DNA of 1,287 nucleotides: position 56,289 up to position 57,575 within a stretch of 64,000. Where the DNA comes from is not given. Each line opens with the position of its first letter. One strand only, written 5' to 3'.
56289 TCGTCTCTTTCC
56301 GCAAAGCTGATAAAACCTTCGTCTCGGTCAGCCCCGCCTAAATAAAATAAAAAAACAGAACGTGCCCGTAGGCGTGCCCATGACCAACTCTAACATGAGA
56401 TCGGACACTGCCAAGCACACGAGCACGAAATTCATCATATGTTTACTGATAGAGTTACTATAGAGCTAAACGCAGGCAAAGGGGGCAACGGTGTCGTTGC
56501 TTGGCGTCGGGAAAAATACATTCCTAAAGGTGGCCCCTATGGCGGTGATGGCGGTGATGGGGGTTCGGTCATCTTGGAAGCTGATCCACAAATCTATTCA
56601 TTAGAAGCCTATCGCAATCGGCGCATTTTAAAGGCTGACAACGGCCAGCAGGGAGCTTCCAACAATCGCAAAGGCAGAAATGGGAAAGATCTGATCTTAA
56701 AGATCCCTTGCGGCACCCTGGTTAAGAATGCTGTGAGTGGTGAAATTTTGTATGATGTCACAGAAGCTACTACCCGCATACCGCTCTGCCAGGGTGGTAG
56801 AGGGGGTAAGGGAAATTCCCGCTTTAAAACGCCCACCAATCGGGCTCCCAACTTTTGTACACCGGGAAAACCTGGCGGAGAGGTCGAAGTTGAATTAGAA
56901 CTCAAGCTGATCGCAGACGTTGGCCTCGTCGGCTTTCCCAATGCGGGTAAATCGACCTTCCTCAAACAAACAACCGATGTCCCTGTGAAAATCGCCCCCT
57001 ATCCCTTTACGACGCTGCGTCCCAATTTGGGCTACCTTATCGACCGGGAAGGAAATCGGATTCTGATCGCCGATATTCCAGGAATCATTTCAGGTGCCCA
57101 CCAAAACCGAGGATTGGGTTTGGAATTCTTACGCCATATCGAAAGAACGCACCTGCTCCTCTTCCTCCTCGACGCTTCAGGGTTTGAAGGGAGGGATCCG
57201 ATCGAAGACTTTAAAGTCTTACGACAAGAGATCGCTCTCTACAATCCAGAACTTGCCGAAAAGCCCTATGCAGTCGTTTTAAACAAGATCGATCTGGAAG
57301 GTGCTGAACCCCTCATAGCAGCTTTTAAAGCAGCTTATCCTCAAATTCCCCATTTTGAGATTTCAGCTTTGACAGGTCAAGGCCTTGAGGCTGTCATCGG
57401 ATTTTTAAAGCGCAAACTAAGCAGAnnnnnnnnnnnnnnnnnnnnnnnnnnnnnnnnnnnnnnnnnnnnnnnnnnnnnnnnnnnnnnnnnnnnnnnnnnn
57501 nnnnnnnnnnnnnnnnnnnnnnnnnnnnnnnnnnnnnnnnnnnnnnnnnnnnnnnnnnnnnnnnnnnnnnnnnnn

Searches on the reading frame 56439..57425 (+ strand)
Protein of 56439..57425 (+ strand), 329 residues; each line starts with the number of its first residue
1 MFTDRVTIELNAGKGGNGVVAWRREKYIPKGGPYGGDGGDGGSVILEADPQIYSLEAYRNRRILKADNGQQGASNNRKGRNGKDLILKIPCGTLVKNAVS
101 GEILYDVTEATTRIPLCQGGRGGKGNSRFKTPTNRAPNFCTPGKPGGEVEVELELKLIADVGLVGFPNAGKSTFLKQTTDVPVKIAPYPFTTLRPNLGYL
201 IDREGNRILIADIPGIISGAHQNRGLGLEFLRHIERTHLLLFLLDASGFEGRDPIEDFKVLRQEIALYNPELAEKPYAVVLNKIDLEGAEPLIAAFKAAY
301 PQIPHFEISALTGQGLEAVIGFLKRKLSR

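Call 16: search_protein_families(library=pfam, max_evalue=0.001, proteins=[window:56439-57425:+])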
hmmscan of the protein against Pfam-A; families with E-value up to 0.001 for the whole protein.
window:56439-57425:+ (329 aa): 3 families
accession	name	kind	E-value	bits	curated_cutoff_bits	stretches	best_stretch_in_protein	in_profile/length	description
PF01018.28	GTP1_OBG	-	7.2e-58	195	27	1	4-157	2-155/155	GTP1/OBG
PF01926.29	MMR_HSR1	-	5.5e-23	81.7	21.9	1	160-283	1-113/113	50S ribosome-binding GTPase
PF02421.24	FeoB_N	-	4.8e-07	29.9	27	1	161-231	3-74/156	Ferrous iron transport protein B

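Call 18: find_related_loci(query=window:56439-57425:+, collection=genome_contigs, flank=10000)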
Query window:56439-57425:+ (329 aa) in genome_contigs; peptide patterns used: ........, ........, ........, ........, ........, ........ (x = any residue, [..] = any of these).
600 stretches matched a pattern (row limit reached: there are more); 587 encode a relative of the query (tblastn E <= 1e-3); the best 80 are kept; 80 distinct loci.
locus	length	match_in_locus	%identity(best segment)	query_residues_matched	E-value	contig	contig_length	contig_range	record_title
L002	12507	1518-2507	64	1-328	3e-131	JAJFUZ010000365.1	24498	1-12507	MAG: Parachlamydia sp. isolate bin.582 k141_2634327, whole genome shotgun sequence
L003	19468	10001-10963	64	1-319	1e-127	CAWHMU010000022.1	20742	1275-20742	MAG: uncultured Chlamydiae bacterium isolate MFD02832.bin.3.201 genome assembly, contig: contig_71307, whole genome shot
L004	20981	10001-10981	63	1-325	7e-127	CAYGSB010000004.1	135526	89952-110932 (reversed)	MAG TPA_asm: uncultured bacterium isolate ERP117304_co2_126 genome assembly, contig: NODE_125_length_135526_cov_59.32919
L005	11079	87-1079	62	1-329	2e-125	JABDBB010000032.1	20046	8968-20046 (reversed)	MAG: Chlamydiae bacterium isolate BWOrgHeat_Nextera5_MAG1 3300020738.a:Ga0206889_1055, whole genome shotgun sequence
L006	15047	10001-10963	65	1-319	1e-125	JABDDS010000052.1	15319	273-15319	MAG: Chlamydiae bacterium isolate BWMinHeated_Nextera45_MAG1 3300020889.a:Ga0207113_1159, whole genome shotgun sequence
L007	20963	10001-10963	64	1-319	9e-125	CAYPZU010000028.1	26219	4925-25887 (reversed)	MAG TPA_asm: uncultured bacterium isolate SRP292972_co2_195 genome assembly, contig: NODE_1693_length_26219_cov_8.110037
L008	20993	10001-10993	64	1-329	5e-125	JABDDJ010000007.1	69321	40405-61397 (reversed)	MAG: Chlamydiae bacterium isolate BWMinHeated_Nextera4_MAG4 3300020864.a:Ga0207072_1013, whole genome shotgun sequence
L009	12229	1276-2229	65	1-316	1e-124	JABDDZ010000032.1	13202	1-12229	MAG: Chlamydiae bacterium isolate BWMinHeated_Nextera20_MAG2 3300020904.a:Ga0207088_1147, whole genome shotgun sequence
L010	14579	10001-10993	59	1-329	1e-120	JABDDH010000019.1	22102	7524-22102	MAG: Chlamydiae bacterium isolate BWMinHeated_Nextera5_MAG3 3300020862.a:Ga0207073_1076, whole genome shotgun sequence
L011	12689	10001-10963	62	1-319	2e-120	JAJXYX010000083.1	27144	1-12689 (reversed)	MAG: bacterium isolate BP7.bin23 NODE_2341_length_27144_cov_3.483399, whole genome shotgun sequence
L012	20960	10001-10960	60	1-320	3e-119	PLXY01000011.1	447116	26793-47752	MAG: Parachlamydiales bacterium isolate palsa_1444 73.20120700_P3D.326_contig_2771, whole genome shotgun sequence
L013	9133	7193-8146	63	1-319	9e-119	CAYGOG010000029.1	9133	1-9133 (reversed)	MAG TPA_asm: uncultured bacterium isolate ERP113451_co6_82 genome assembly, contig: NODE_3191_length_9133_cov_7.155761,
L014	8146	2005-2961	61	1-317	1e-118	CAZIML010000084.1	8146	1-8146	MAG TPA_asm: uncultured bacterium isolate SRP298887_co1_67 genome assembly, contig: NODE_10363_length_8146_cov_4.083055,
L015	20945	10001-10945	63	1-313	6e-118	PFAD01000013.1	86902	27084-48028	MAG: Chlamydiae bacterium CG10_big_fil_rev_8_21_14_0_10_42_34 CG10_8_21_14_0.10_scaffold_114_c, whole genome shotgun seq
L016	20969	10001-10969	59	1-328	6e-117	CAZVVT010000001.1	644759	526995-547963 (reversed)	MAG TPA_asm: uncultured bacterium isolate SRP287051_co1_112 genome assembly, contig: NODE_9_length_644759_cov_10.276752,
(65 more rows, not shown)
